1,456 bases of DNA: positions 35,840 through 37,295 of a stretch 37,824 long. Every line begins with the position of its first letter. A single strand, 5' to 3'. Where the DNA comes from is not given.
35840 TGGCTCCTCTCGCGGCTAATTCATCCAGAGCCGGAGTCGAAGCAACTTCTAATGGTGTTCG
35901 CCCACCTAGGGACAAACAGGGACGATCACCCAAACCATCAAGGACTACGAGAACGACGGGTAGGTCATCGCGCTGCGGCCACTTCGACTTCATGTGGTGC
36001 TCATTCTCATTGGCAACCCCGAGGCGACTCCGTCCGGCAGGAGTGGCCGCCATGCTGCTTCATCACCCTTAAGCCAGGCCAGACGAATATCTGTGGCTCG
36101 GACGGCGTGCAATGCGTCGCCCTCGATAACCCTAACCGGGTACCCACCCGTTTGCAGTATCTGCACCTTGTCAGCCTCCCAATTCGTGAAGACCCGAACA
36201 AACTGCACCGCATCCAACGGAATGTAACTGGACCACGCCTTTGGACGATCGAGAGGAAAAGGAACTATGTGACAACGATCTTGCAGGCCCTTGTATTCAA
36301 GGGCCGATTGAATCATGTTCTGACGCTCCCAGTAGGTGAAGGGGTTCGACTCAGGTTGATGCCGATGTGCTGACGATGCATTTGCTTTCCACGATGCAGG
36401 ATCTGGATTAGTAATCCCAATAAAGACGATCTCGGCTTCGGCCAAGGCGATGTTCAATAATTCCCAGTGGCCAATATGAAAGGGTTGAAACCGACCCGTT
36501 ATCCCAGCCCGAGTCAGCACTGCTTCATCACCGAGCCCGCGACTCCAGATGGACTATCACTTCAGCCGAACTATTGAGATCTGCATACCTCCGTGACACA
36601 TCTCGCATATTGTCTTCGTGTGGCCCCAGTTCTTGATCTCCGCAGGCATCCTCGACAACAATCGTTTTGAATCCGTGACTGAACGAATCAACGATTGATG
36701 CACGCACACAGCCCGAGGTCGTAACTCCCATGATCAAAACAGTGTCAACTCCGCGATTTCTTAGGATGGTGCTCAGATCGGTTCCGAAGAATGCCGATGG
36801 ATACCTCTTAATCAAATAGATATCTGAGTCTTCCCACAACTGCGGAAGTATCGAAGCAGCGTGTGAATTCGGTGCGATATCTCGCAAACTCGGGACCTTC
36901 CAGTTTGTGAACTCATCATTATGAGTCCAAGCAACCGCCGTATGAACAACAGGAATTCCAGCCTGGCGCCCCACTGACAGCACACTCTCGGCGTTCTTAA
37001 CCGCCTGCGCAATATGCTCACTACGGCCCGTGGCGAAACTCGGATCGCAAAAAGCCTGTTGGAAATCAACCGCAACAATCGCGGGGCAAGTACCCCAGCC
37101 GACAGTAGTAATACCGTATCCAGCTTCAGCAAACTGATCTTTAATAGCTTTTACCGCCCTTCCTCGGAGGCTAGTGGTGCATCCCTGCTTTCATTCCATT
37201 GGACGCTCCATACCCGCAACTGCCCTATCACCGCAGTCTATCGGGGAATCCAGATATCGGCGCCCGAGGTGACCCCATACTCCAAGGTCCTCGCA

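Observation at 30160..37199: Seven-gene translationally coupled operon embedding an intact SelD among small-molecule enzymes: candidate undescribed selenium pathway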

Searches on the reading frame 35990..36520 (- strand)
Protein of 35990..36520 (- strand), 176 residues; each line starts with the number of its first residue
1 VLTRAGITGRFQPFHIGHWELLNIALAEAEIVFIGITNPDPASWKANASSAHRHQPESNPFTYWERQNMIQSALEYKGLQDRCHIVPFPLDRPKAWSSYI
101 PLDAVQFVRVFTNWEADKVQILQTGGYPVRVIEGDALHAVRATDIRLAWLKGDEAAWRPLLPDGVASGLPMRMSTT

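Call 3: search_protein_families(library=pfam, proteins=[window:35990-36520:-], max_evalue=0.01)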
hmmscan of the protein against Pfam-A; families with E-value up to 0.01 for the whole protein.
window:35990-36520:- (176 aa): 1 family
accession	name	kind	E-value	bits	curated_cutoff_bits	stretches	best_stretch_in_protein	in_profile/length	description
PF01467.32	CTP_transf_like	-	9.8e-08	32.7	21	1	8-77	3-58/133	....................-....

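Call 4: search_protein_families(library=ncbifam, proteins=[window:35990-36520:-], max_evalue=0.01)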
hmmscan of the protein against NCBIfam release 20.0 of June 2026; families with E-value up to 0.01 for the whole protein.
window:35990-36520:- (176 aa): 16 families
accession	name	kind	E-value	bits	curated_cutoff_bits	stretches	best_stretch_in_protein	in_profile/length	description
NF002243.0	PRK01153.1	subfamily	2.1e-17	63.3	127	1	4-167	2-152/175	nicotinamide-nucleotide adenylyltransferase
TIGR01527.1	arch_NMN_Atrans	equivalog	4.7e-15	55.5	181.2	1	4-166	1-150/167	nicotinamide-nucleotide adenylyltransferase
NF003791.0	PRK05379.2-3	equivalog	8.1e-11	41.7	409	1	8-169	11-167/340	bifunctional nicotinamide-nucleotide adenylyltransferase/Nudix hydroxylase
TIGR00125.1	cyt_tran_rel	domain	6e-08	32.7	27.7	1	7-76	4-62/65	adenylyltransferase/cytidyltransferase family protein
NF003786.0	PRK05379.1-2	equivalog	2.1e-07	30.5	397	1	8-88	20-87/354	bifunctional nicotinamide-nucleotide adenylyltransferase/Nudix hydroxylase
NF003787.0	PRK05379.1-4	equivalog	1.4e-05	24.3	449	1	8-87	15-81/346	bifunctional nicotinamide-nucleotide adenylyltransferase/Nudix hydroxylase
NF003785.0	PRK05379.1-1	equivalog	1.5e-05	24.4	418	1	7-86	7-73/347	bifunctional nicotinamide-nucleotide adenylyltransferase/Nudix hydroxylase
NF010365.0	PRK13793.1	equivalog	2.2e-05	24.1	198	1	8-83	10-72/196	nicotinate-nicotinamide nucleotide adenylyltransferase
NF003789.0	PRK05379.2-1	equivalog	2.7e-05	23.3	355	1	5-92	10-85/312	bifunctional nicotinamide mononucleotide adenylyltransferase/ADP-ribose pyrophosphatase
NF001985.0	PRK00777.1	subfamily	2.8e-05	24.2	104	1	7-82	9-74/157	pantetheine-phosphate adenylyltransferase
NF003788.0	PRK05379.1-5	equivalog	0.00011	21.6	354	1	8-77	11-68/351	bifunctional nicotinamide-nucleotide adenylyltransferase/Nudix hydroxylase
NF000839.0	PRK00071.1-1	equivalog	0.00047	20.1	187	0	8-76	12-69/219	nicotinate-nucleotide adenylyltransferase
NF005518.0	PRK07143.1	equivalog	0.00074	19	232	1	7-42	20-58/281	hypothetical protein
NF045965.1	RibF_rel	equivalog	0.0029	17.1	200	1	7-41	17-58/279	FAD synthase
TIGR00482.1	TIGR00482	equivalog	0.0074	16.3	112.45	0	8-76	3-61/194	nicotinate (nicotinamide) nucleotide adenylyltransferase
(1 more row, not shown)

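Call 42: search_solved_structures(query=window:35990-36520:-, max_evalue=0.01, show_alignments=2)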
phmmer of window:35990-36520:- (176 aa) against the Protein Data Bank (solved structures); distinct sequences matched with E-value up to 0.01: 11.
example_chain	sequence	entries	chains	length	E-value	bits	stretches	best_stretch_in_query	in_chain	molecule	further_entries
4yp7_A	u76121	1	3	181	5e-08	35.8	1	3-166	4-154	Nicotinamide-nucleotide adenylyltransferase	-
1ej2_A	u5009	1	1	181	5.7e-08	35.6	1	3-166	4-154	NICOTINAMIDE MONONUCLEOTIDE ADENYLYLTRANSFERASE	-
4yp5_A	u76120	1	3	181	7.6e-08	35.2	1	3-166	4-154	Nicotinamide-nucleotide adenylyltransferase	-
1m8j_A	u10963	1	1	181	1e-07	34.8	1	3-166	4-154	Nicotinamide-nucleotide Adenylyltransferase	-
1f9a_A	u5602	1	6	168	1.7e-07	34.1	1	4-166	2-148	HYPOTHETICAL PROTEIN MJ0541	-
1m8g_A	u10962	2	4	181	2e-07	33.9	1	3-166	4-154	Nicotinamide-nucleotide Adenylyltransferase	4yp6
1m8f_A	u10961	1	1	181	5.2e-07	32.5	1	3-166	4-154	nicotinamide-nucleotide adenylyltransferase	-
1hyb_A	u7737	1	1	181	1.4e-06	31.1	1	3-166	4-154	NICOTINAMIDE MONONUCLEOTIDE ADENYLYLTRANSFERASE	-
1m8k_A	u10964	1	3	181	1.9e-06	30.7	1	3-166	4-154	Nicotinamide-nucleotide Adenylyltransferase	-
2qjo_A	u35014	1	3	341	0.00013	24.7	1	8-36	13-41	Bifunctional NMN adenylyltransferase/Nudix hydrolase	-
2qjt_B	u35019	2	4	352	0.0017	21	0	8-80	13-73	Nicotinamide-nucleotide adenylyltransferase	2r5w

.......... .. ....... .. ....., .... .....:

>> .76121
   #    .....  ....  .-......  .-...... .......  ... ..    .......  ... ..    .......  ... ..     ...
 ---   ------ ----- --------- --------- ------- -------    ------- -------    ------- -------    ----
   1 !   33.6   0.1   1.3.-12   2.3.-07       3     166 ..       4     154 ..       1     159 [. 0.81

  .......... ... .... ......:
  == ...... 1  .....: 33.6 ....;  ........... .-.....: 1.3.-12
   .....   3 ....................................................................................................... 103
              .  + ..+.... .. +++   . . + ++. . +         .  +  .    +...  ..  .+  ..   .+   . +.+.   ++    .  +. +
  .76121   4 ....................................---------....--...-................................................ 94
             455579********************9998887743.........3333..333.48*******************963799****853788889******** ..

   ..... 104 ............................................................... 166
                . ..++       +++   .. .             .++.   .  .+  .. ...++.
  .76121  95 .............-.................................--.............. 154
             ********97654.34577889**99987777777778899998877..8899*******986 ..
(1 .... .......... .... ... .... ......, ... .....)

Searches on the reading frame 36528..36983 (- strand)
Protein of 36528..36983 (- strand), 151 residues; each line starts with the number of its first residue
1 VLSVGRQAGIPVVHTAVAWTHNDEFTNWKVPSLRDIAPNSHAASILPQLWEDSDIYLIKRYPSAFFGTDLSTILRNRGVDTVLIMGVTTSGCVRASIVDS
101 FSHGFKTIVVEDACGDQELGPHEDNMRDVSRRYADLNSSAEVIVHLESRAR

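Call 3: search_protein_families(library=pfam, proteins=[window:36528-36983:-], max_evalue=0.01)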
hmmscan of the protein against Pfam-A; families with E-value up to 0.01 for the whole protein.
window:36528-36983:- (151 aa): 1 family
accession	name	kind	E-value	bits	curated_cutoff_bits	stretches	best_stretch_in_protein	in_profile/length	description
PF00857.26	Isochorismatase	-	7.2e-26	91.8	27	1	6-140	38-174/175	Isochorismatase domain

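Call 4: search_protein_families(library=ncbifam, proteins=[window:36528-36983:-], max_evalue=0.01)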
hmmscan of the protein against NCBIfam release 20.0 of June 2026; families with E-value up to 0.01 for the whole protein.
window:36528-36983:- (151 aa): 5 families
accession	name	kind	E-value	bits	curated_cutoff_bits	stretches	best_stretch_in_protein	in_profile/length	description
NF008517.0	PRK11440.1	equivalog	7e-18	65.2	195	1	6-144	45-186/188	hydrolase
TIGR03614.1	RutB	equivalog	2e-11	44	377.95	1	51-122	123-192/226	pyrimidine utilization protein B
NF050097.1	BiurAmidohydBiuH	equivalog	9e-11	41.6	370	1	61-128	133-200/221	biuret amidohydrolase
NF008623.0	PRK11609.1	equivalog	7.2e-09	35.7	174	1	68-132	132-198/213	bifunctional nicotinamidase/pyrazinamidase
NF041461.1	C_hydro_YcaC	equivalog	0.0012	18.4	310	1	68-118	91-141/201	isochorismate family cysteine hydrolase YcaC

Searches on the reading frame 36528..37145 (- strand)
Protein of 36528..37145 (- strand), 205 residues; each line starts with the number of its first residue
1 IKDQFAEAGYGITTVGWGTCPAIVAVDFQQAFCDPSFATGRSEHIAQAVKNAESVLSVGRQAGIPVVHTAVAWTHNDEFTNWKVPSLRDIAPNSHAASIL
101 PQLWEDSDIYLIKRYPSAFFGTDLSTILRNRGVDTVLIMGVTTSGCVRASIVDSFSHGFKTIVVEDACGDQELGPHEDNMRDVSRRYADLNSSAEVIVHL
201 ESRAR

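Call 53: search_solved_structures(query=window:36528-37145:-, max_evalue=0.00001, show_alignments=1)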
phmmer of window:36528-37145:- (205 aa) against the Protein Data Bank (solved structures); distinct sequences matched with E-value up to 0.00001: 40.
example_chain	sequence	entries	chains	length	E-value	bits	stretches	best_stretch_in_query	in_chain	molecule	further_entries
3ot4_A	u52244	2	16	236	7.5e-36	126.8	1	22-197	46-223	Putative isochorismatase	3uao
26st_A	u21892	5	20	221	6.2e-34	120.6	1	2-202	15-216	N-carbamoylsarcosine amidohydrolase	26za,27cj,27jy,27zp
4l07_A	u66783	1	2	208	7.4e-31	110.5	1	3-202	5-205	Hydrolase, isochorismatase family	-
4l08_B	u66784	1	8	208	1.4e-29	106.4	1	3-202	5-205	Hydrolase, isochorismatase family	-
1nba_A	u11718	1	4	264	2.6e-20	76.1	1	13-202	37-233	N-CARBAMOYLSARCOSINE AMIDOHYDROLASE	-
1j2r_A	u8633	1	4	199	1e-17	67.7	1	21-197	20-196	Hypothetical isochorismatase family protein yecD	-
3eef_A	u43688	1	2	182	2.5e-14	56.6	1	21-170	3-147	N-carbamoylsarcosine amidase related protein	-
3hb7_A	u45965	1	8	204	3.1e-13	53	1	64-184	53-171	Isochorismatase hydrolase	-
3hu5_A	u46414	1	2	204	3.8e-13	52.7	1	107-183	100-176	Isochorismatase family protein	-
3irv_A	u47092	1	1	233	4e-13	52.6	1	21-169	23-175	CYSTEINE HYDROLASE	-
6xix_A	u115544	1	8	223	2.7e-12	49.9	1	96-170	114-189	Cysteine hydrolase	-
3kl2_A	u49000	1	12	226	1.3e-11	47.7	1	22-201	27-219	Putative isochorismatase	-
3tb4_A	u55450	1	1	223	1.6e-11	47.4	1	26-198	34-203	Vibriobactin-specific isochorismatase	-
3tg2_A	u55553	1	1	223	3e-11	46.5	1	37-198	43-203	Vibriobactin-specific isochorismatase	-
6xj4_A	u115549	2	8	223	6.9e-11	45.3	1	96-170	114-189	Cysteine hydrolase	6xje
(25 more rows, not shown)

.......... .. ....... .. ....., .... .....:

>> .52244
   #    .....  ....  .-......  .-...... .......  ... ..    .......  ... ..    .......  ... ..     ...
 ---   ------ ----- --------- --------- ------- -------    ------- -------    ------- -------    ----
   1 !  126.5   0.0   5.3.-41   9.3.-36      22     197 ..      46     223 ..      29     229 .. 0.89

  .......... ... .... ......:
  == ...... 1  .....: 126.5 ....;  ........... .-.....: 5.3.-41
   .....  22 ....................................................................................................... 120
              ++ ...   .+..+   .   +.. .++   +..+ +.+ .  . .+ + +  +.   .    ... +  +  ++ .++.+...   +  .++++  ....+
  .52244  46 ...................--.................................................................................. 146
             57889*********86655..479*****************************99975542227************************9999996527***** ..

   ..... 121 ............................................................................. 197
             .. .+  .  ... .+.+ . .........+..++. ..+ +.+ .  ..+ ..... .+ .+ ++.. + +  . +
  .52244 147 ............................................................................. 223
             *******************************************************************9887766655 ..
